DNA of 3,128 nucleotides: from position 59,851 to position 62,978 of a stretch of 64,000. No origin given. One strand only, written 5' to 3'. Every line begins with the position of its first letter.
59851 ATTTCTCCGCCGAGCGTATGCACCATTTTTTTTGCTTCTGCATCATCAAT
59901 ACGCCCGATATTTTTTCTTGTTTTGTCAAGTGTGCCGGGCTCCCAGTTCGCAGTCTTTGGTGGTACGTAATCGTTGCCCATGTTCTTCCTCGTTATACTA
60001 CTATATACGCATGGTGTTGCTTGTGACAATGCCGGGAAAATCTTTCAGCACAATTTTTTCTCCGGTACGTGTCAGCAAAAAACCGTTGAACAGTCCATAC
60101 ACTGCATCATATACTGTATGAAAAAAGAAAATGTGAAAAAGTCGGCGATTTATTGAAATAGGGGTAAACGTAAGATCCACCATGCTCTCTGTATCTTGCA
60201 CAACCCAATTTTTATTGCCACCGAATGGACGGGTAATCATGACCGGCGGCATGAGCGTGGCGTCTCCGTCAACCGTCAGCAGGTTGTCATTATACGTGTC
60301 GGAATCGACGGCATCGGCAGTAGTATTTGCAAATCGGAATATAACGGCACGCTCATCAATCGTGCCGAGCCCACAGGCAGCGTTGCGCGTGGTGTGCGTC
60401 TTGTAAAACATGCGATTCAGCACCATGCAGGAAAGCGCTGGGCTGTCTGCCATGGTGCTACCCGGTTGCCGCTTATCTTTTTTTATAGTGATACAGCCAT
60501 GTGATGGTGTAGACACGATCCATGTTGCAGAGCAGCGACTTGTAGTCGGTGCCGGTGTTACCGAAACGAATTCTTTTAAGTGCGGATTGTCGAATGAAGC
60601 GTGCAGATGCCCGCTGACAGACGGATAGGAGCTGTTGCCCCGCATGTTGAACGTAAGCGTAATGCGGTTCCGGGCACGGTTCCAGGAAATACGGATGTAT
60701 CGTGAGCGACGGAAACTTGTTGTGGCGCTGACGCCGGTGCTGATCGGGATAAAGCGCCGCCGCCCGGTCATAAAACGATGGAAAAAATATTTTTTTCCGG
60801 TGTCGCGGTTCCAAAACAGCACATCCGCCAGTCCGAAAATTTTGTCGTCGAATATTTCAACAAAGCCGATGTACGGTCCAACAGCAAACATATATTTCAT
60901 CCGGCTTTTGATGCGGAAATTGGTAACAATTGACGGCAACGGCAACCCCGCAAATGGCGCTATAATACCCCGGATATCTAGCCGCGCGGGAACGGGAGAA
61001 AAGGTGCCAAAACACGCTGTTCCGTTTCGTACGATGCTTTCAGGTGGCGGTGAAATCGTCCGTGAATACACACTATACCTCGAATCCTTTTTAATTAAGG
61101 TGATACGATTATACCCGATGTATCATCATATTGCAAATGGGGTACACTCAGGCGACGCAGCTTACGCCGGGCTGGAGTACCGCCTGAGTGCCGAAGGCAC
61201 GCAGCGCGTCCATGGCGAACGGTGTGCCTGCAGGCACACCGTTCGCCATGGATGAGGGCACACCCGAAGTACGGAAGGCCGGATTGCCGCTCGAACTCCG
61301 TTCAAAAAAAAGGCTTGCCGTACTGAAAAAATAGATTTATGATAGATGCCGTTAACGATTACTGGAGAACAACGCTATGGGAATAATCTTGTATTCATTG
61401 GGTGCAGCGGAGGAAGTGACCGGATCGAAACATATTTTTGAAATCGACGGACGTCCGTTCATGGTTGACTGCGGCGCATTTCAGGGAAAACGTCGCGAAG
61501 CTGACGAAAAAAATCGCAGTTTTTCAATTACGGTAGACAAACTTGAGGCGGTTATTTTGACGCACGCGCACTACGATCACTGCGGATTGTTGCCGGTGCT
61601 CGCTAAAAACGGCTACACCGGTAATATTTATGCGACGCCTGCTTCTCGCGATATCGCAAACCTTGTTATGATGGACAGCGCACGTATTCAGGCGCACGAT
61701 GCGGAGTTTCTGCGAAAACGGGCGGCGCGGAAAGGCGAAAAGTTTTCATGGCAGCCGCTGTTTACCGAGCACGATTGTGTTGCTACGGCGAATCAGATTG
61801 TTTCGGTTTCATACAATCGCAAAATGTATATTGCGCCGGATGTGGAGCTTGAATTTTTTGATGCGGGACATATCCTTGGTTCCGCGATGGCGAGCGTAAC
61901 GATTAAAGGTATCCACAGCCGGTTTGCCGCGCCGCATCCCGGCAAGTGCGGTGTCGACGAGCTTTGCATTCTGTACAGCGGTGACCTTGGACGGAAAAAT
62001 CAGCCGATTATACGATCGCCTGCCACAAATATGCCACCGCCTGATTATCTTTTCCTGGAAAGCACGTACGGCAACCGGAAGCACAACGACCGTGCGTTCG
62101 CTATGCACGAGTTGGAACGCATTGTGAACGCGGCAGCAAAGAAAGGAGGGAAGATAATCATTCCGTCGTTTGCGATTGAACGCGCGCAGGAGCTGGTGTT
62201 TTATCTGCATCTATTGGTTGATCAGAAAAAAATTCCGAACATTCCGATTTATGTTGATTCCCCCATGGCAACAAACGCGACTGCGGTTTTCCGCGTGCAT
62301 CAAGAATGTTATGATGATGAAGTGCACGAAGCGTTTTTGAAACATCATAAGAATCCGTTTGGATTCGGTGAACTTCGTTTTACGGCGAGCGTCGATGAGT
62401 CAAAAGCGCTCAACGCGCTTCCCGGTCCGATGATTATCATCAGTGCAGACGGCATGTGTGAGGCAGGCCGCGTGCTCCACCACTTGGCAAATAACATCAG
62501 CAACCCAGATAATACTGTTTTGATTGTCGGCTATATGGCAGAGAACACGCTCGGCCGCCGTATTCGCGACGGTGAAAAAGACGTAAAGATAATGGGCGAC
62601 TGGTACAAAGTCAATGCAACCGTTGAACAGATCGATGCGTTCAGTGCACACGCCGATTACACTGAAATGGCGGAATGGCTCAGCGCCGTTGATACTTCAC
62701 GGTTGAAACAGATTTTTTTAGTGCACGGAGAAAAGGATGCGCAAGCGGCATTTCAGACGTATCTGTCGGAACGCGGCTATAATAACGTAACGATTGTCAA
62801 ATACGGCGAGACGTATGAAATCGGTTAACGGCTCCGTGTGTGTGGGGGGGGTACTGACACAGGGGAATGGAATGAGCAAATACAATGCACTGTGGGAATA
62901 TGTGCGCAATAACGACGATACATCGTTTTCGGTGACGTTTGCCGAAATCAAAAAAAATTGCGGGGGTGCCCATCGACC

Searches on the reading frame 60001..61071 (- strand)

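Call 34: search_protein_families(library=pfam, proteins=[window:60001-61071:-], max_evalue=0.00001)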
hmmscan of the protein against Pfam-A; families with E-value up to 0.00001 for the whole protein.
window:60001-61071:- (356 aa): 1 family
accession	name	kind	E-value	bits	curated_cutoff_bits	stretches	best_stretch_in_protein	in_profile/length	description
PF10974.15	DUF2804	-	7.1e-15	55.5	26.9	1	51-349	39-332/339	Domain of unknown function (DUF2804)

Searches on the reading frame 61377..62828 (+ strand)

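Call 34: search_protein_families(library=pfam, proteins=[window:61377-62828:+], max_evalue=0.00001)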
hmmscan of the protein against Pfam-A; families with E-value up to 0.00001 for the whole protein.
window:61377-62828:+ (483 aa): 5 families
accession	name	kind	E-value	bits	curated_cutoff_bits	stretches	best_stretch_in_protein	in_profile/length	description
PF10996.14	Beta-Casp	-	1.9e-42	145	27.7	1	270-396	1-120/120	Beta-Casp domain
PF07521.17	RMMBL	-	4.1e-17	62.4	21.6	1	410-471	2-61/63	Zn-dependent metallo-hydrolase RNA specificity domain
PF00753.33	Lactamase_B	-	7e-11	42.9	22.7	1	22-103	12-91/196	Metallo-beta-lactamase superfamily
PF12706.13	Lactamase_B_2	-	1.1e-07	32.1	27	1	49-93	24-69/200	Beta-lactamase superfamily domain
PF16661.11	Lactamase_B_6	-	8.1e-07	29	27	1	21-171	2-146/193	Metallo-beta-lactamase superfamily domain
